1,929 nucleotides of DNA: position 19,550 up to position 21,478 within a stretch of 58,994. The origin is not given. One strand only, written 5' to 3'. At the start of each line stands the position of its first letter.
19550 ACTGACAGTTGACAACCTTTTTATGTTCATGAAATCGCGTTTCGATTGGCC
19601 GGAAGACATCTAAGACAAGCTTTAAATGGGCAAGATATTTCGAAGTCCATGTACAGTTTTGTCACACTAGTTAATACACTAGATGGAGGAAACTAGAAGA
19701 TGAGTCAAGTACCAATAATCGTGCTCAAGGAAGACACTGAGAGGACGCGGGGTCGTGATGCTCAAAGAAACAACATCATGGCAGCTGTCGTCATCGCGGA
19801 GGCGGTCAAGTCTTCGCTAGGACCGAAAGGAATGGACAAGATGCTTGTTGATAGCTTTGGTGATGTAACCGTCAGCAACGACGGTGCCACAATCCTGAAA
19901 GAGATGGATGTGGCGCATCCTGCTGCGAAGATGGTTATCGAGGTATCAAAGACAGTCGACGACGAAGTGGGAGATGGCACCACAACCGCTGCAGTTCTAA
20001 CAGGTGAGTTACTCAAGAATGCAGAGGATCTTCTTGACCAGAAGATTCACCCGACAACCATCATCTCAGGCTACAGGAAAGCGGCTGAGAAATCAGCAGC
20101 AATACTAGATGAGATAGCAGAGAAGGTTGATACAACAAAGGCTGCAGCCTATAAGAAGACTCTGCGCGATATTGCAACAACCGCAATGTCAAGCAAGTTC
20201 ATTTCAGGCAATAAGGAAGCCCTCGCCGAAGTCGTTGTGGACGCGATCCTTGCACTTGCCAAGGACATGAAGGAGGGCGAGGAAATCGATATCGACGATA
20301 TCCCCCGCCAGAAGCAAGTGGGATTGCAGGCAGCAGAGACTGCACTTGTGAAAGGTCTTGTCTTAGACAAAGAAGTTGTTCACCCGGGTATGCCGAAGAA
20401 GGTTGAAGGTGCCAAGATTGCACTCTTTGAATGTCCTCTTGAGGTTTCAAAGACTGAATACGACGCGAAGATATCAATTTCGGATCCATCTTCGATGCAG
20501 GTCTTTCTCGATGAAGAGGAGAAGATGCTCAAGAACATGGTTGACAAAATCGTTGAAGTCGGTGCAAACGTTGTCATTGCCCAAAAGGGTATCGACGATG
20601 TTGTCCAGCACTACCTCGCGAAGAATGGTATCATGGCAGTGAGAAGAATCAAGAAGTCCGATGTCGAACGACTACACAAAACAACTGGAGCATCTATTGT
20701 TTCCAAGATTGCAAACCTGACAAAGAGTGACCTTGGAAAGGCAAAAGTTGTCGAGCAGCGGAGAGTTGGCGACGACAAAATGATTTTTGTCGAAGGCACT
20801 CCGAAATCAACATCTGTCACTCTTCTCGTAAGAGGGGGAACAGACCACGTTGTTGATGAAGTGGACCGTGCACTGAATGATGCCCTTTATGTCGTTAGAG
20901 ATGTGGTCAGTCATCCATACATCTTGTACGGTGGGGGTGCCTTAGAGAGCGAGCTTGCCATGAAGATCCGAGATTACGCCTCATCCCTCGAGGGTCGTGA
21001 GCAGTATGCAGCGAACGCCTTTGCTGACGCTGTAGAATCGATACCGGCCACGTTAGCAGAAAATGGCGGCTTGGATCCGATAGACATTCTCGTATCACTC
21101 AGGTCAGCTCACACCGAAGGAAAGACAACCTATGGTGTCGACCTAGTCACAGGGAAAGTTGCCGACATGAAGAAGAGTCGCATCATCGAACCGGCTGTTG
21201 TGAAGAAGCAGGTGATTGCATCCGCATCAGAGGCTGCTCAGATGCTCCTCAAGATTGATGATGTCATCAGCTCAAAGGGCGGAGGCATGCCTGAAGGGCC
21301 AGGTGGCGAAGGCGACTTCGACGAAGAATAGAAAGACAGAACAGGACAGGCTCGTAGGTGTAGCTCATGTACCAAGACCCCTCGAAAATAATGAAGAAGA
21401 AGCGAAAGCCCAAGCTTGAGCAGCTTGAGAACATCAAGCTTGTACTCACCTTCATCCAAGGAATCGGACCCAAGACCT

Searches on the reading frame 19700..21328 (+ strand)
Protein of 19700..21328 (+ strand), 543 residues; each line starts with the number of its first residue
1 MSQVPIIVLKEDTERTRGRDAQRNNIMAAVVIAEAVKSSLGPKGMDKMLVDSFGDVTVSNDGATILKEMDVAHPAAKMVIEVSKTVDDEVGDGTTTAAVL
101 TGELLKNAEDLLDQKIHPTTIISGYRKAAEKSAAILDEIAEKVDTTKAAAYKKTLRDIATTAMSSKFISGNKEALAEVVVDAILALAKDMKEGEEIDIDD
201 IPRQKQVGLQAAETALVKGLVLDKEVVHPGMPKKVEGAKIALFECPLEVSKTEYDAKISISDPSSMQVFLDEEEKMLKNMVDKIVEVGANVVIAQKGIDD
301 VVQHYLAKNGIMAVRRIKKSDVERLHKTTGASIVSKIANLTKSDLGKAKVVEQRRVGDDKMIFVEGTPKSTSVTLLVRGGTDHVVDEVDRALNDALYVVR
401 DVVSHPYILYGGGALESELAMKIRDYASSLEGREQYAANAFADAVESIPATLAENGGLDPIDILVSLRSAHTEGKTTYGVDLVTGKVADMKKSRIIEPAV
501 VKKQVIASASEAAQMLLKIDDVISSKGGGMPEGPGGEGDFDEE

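Call 93: search_protein_families(library=pfam, proteins=[window:19700-21328:+], max_evalue=0.00001)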
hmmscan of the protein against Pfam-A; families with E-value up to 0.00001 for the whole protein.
window:19700-21328:+ (543 aa): 1 family
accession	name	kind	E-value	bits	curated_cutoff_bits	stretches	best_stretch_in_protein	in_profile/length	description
PF00118.29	Cpn60_TCP1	-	1.8e-182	607.9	34.3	1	32-526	1-489/490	TCP-1/cpn60 chaperonin family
